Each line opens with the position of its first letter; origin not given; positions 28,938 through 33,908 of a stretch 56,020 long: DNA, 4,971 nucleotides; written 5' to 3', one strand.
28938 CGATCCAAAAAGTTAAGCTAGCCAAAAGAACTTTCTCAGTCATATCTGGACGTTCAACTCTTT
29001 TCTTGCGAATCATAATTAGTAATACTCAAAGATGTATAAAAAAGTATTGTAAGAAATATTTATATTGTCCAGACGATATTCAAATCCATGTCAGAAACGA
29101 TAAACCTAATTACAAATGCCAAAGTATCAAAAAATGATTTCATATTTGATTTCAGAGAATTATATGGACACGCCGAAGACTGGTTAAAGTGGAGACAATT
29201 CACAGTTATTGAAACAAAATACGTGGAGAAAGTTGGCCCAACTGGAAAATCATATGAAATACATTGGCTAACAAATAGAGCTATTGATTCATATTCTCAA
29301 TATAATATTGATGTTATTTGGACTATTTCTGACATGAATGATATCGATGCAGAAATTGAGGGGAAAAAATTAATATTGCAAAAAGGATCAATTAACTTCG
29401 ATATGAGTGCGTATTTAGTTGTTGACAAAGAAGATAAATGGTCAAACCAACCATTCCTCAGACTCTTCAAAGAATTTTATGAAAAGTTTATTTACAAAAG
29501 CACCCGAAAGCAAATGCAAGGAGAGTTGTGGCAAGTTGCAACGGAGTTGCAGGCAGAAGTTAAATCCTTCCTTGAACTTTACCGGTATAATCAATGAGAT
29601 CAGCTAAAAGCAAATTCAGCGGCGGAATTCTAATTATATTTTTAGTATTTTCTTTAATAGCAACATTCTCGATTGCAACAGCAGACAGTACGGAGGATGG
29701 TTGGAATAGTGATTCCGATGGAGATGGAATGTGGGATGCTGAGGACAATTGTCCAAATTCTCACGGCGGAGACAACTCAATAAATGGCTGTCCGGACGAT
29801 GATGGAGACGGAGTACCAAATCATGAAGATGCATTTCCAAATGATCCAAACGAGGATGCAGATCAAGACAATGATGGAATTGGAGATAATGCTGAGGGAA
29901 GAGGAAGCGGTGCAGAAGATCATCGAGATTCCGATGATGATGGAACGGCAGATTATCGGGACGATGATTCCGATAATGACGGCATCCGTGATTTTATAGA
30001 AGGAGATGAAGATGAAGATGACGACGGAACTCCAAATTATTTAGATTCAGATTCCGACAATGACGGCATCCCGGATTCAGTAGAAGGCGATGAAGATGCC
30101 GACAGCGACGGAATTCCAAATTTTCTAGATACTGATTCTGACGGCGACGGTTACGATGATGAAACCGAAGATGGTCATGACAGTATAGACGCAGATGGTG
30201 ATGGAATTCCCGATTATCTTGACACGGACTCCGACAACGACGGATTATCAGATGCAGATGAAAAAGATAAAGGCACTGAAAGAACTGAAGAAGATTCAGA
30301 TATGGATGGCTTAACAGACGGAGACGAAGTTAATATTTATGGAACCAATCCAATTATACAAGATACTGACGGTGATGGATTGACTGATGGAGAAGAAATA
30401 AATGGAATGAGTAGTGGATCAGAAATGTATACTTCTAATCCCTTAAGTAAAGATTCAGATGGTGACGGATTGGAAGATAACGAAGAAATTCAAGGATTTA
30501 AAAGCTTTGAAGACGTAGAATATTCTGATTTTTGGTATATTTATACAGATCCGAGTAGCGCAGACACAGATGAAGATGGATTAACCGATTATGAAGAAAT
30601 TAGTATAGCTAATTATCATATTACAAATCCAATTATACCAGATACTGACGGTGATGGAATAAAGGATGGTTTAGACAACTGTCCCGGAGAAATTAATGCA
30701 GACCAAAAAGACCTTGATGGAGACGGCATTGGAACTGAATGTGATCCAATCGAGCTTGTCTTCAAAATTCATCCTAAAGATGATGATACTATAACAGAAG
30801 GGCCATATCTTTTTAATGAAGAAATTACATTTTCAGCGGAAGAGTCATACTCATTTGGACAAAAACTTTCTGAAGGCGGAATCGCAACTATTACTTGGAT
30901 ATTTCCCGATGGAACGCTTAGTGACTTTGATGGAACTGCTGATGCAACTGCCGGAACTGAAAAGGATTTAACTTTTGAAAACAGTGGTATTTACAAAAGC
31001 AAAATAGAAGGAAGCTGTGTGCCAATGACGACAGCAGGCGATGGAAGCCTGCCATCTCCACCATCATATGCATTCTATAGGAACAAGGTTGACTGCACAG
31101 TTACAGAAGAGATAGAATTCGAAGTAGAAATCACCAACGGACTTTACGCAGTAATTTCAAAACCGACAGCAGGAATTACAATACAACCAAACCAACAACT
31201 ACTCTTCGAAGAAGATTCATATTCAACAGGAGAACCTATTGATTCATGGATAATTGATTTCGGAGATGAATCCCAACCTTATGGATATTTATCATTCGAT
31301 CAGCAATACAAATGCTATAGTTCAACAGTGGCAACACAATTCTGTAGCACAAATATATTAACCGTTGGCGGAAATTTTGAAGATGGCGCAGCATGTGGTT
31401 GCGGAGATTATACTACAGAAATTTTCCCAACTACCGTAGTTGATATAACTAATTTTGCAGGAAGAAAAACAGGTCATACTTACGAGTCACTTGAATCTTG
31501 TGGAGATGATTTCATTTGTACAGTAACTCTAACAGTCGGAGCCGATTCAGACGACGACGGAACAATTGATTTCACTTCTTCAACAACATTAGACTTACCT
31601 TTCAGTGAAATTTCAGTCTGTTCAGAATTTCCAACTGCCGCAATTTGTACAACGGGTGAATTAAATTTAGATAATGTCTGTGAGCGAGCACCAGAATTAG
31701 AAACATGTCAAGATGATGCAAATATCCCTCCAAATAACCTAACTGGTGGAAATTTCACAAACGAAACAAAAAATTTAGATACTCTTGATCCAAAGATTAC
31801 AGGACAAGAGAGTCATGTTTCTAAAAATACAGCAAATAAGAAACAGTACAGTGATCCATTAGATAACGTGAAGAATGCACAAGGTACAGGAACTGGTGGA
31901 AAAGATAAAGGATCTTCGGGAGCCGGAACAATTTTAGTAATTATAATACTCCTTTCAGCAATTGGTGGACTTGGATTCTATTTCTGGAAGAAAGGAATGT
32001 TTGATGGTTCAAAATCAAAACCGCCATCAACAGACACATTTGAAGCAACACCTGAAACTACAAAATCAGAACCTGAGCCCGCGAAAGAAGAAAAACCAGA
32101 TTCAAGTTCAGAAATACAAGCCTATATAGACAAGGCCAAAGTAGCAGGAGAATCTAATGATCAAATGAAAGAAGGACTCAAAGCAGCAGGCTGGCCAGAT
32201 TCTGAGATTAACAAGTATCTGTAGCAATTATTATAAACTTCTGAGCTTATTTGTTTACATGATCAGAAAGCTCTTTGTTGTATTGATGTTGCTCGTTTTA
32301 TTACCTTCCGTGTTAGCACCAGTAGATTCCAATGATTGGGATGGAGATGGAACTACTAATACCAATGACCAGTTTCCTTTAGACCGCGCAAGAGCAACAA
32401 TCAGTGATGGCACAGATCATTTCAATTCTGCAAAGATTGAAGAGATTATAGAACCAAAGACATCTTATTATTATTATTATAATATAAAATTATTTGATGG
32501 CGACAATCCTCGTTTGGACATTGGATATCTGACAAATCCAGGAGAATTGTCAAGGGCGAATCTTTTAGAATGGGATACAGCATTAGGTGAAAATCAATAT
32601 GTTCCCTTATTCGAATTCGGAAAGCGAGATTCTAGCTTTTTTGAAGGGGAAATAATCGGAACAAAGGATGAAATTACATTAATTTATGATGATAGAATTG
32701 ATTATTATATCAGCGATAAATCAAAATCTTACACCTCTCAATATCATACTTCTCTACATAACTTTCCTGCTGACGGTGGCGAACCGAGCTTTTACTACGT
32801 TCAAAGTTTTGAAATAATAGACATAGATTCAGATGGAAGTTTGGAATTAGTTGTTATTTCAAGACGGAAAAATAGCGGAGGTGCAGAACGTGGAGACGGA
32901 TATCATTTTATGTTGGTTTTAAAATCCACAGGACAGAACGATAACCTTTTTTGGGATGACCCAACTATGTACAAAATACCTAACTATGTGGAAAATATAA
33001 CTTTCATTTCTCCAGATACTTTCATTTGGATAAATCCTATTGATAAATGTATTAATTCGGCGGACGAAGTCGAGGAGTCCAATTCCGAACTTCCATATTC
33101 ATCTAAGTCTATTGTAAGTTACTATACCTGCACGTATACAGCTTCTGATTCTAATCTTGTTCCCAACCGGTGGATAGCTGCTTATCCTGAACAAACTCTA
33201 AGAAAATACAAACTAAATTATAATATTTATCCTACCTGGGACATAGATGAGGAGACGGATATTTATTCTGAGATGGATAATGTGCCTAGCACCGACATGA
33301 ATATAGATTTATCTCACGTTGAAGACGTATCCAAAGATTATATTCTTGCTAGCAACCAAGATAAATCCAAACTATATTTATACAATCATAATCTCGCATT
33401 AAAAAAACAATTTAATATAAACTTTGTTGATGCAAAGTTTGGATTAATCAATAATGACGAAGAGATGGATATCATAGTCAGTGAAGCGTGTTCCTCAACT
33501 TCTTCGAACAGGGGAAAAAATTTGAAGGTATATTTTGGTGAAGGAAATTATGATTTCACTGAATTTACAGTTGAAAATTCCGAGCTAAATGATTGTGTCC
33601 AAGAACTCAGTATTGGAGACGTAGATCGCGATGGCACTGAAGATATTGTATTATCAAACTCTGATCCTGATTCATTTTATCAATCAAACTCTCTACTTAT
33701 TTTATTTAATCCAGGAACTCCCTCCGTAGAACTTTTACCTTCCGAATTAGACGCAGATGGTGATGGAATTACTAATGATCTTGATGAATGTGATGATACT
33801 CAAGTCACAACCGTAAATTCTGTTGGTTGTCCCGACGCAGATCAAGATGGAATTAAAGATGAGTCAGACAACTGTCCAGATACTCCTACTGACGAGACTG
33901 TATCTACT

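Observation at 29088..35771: Operon of two giant Ca-binding surface proteins built from integrin-like, thrombospondin-like and PKD-like modules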

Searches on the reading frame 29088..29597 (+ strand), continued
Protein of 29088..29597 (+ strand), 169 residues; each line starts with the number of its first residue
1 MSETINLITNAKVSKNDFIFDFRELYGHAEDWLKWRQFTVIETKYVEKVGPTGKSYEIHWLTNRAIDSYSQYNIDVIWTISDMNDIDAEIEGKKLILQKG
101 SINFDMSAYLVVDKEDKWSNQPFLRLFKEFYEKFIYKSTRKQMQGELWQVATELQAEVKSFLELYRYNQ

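Call 80: find_related_loci(query=A1, collection=metagenome_contigs, flank=10000)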
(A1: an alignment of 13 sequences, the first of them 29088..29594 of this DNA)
Query A1 (169 aa) in metagenome_contigs; peptide patterns used: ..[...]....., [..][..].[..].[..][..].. (x = any residue, [..] = any of these).
224 stretches matched a pattern; 27 encode a relative of the query (tblastn E <= 1e-3); 27 distinct loci.
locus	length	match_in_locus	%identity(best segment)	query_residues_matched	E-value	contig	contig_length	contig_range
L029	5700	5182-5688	89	1-169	8e-104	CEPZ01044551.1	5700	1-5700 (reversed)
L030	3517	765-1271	82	1-169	5e-98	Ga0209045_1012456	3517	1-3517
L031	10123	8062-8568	80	1-169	8e-94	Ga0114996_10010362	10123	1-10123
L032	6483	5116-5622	79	1-169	3e-93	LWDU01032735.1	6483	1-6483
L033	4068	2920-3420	61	1-167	2e-71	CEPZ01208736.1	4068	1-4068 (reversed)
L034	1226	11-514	52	1-168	2e-62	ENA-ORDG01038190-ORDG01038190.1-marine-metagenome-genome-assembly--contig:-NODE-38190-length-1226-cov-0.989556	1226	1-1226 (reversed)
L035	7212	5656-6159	52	1-168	1e-58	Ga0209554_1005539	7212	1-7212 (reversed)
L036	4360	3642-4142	54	1-168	1e-58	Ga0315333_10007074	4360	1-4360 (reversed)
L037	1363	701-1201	54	1-168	2e-61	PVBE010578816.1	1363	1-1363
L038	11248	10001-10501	51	1-168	2e-57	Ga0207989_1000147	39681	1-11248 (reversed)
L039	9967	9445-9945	46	1-166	2e-47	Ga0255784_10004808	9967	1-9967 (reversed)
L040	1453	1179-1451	81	1-91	2e-48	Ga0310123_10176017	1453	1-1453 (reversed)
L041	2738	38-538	43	1-166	9e-46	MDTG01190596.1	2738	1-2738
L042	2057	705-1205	43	1-166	1e-45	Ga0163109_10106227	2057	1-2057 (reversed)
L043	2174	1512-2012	43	1-166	1e-45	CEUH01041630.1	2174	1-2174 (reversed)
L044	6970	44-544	43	1-166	2e-45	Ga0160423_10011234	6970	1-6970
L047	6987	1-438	46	22-166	1e-40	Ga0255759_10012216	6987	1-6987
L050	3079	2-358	44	49-166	4e-29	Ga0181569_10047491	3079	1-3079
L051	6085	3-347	41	53-166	2e-26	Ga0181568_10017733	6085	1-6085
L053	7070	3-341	37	55-166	3e-23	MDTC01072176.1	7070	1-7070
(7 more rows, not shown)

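Call 83: search_protein_families(library=pfam, proteins=[L044:550-2910:+, L044:2880-6863:+, L047:444-2672:+, L047:2815-6270:+, L053:347-3439:+, L053:3444-7049:+, L051:353-3475:+, L050:364-3075:+, L013:3027-5825:+, L030:1271-3139:+], max_evalue=0.001)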
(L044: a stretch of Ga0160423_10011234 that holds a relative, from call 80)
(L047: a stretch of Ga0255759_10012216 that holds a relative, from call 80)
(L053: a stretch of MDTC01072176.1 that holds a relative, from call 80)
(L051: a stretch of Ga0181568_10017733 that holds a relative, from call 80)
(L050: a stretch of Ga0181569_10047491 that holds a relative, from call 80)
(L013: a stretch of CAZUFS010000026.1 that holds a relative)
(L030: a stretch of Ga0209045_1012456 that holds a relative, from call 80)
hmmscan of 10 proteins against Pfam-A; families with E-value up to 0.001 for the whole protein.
L044:550-2910:+ (787 aa): 0 families

L044:2880-6863:+ (1328 aa): 2 families
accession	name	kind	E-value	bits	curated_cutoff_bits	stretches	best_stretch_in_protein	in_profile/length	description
PF18911.6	PKD_4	-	0.00011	22.6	27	1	1030-1115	2-82/85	PKD domain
PF21982.2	RecX_HTH1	-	0.00067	20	26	0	1303-1326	14-37/40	RecX, first three-helix domain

L047:444-2672:+ (743 aa): 0 families

L047:2815-6270:+ (1152 aa): 2 families
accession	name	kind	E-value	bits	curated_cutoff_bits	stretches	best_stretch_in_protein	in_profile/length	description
PF17963.7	Big_9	-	1.2e-13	52.2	23.6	0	575-666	1-83/89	Bacterial Ig domain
PF17803.7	Cadherin_4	-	3.6e-12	47.1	25.1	1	455-514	2-61/71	Bacterial cadherin-like domain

L053:347-3439:+ (1031 aa): 1 family
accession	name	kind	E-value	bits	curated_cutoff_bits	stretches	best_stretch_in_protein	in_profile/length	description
PF18884.5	TSP3_bac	-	1.7e-07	31.3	25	1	368-389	1-22/22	Bacterial TSP3 repeat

L053:3444-7049:+ (1202 aa): 4 families
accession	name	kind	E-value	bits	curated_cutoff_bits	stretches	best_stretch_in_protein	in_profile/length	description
PF17963.7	Big_9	-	3.6e-15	57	23.6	1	396-477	3-75/89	Bacterial Ig domain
PF17803.7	Cadherin_4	-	1.1e-14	55.1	25.1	2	617-666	3-54/71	Bacterial cadherin-like domain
PF17892.7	Cadherin_5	-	4.5e-06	26.8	26.5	1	405-477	11-82/98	Cadherin-like domain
PF21982.2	RecX_HTH1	-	0.00067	20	26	0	1177-1200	14-37/40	RecX, first three-helix domain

L051:353-3475:+ (1041 aa): 1 family
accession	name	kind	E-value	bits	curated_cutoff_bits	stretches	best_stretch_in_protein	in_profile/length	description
PF18884.5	TSP3_bac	-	9.3e-07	29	25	1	368-389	1-22/22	Bacterial TSP3 repeat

L050:364-3075:+ (904 aa): 0 families

L013:3027-5825:+ (933 aa): 0 families

L030:1271-3139:+ (623 aa): 0 families

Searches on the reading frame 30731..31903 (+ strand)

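Call 63: search_protein_families(library=pfam, proteins=[window:30731-31903:+], max_evalue=1)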
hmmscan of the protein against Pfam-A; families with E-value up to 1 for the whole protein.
seq(391 aa): 2 families
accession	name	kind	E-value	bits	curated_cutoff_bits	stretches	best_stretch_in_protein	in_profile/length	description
PF18911.6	PKD_4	-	0.006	17.1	27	1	44-90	27-64/85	PKD domain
PF00801.26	PKD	-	0.027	14.9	23.5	1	34-88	11-59/80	PKD domain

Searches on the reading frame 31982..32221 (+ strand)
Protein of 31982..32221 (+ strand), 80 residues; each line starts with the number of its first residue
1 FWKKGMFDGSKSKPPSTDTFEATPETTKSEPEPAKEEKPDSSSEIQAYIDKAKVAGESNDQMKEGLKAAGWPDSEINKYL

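Call 21: search_protein_families(library=pfam, proteins=[window:31982-32221:+], max_evalue=10)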
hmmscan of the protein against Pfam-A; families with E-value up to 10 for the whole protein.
seq(80 aa): 0 families

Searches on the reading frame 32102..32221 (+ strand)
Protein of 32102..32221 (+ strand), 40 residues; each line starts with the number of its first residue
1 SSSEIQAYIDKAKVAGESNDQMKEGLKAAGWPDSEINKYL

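Call 72: search_solved_structures(query=A5, max_evalue=10, show_alignments=2)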
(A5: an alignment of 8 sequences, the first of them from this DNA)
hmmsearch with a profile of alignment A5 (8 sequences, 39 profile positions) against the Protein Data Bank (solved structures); distinct sequences matched with E-value up to 10: 46.
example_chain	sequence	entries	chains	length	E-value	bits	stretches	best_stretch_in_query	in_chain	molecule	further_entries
7muc_AG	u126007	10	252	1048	2.3e-05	27.4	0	24-37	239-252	IcmE protein | IcmE (DotG)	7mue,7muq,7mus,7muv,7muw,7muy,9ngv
9ngw_A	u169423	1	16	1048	2.3e-05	27.4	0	24-37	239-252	IcmE (DotG)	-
8skx_A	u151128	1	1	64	0.00018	24.6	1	14-39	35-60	Miniprotein HHH_rd4_0518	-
8vl3_A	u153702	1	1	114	0.00056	22.9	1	15-39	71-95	De novo designed protein F3 parent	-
7cbc_A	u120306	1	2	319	0.0021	21.1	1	15-34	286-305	De novo designed switch protein caging a hemagglutinin binder (sCageHA267_1S)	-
5cwb_A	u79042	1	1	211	0.0027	20.8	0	19-36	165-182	Designed helical repeat protein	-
7mwr_B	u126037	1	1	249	0.012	18.6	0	4-25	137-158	LHD101B4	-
9k7z_A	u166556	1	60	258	0.089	15.9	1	19-39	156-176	Cage-i53-Zn1-HEHE-16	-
6aok_A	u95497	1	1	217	0.11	15.6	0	9-25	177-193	Ceg4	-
6aoj_A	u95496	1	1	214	0.12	15.5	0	9-25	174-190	Ceg4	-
3d5l_A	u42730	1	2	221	0.12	15.4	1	21-39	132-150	Regulatory protein RecX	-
2oo9_A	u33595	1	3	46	0.17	15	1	23-39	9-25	E3 ubiquitin-protein ligase CBL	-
3qmm_A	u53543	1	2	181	0.2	14.8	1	19-31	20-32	Lipase estA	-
2y4q_A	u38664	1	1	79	0.21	14.7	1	19-36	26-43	POLYCYSTIN-2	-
2kq6_A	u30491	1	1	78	0.21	14.7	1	19-36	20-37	Polycystin-2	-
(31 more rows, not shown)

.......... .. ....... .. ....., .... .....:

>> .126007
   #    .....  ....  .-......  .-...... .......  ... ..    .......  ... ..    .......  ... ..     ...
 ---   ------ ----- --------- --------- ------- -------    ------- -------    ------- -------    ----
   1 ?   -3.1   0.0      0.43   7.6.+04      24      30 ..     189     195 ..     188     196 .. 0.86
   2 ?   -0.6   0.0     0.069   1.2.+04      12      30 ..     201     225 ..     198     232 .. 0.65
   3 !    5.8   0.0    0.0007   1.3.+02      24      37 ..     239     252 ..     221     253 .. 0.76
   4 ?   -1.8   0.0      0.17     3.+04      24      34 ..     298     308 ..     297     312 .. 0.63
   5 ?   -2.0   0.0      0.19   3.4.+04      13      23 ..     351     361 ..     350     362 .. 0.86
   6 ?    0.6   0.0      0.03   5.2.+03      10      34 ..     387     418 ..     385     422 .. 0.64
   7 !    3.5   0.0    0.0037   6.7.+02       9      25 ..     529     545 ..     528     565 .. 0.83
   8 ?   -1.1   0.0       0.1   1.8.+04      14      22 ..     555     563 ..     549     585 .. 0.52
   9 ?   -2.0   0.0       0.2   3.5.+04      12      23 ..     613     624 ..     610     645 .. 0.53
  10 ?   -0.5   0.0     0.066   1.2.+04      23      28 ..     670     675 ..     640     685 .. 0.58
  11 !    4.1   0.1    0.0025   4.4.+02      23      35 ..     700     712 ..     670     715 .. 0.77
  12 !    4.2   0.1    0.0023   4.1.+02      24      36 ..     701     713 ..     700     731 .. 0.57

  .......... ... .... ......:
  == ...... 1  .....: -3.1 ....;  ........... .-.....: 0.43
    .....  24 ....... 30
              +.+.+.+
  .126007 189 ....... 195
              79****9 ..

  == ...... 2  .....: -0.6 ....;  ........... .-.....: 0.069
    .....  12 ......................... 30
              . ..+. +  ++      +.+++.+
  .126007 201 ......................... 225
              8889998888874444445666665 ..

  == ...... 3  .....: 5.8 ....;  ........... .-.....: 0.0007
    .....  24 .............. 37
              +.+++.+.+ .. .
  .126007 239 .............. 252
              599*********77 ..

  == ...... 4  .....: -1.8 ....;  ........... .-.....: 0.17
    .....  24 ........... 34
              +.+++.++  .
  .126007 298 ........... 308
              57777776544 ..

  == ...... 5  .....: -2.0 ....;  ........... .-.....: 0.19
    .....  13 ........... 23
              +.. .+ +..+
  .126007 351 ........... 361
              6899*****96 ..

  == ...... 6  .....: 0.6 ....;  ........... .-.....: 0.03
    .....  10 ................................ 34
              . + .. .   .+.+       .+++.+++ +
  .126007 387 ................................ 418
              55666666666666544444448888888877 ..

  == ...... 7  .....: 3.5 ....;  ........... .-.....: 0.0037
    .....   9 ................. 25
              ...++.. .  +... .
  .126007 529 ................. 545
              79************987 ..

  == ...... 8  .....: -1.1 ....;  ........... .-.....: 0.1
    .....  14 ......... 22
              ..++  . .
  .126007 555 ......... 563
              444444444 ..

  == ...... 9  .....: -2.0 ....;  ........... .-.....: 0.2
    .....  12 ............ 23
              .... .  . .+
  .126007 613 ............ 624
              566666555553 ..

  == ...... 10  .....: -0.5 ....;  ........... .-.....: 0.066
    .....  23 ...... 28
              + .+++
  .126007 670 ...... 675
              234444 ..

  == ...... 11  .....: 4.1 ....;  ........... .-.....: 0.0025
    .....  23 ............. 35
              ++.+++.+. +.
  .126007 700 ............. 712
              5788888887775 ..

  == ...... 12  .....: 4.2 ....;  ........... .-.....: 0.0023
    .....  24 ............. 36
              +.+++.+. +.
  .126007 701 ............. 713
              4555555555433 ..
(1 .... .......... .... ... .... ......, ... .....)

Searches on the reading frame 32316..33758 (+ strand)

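Call 63: search_protein_families(library=pfam, proteins=[window:32316-33758:+], max_evalue=1)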
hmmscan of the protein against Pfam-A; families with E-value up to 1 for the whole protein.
seq(481 aa): 4 families
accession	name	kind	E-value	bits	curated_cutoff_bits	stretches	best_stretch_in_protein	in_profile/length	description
PF13517.12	FG-GAP_3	-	9.6e-10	39.4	26.9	2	378-445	2-60/61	FG-GAP-like repeat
PF01839.29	FG-GAP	-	0.0002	21.6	22.1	1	431-452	5-26/37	FG-GAP repeat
PF16743.10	PliI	-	0.0012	19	27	0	161-189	58-86/123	Periplasmic lysozyme inhibitor of I-type lysozyme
PF10168.15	Nup88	-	0.13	10.5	24.4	1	236-280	389-435/702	Nuclear pore component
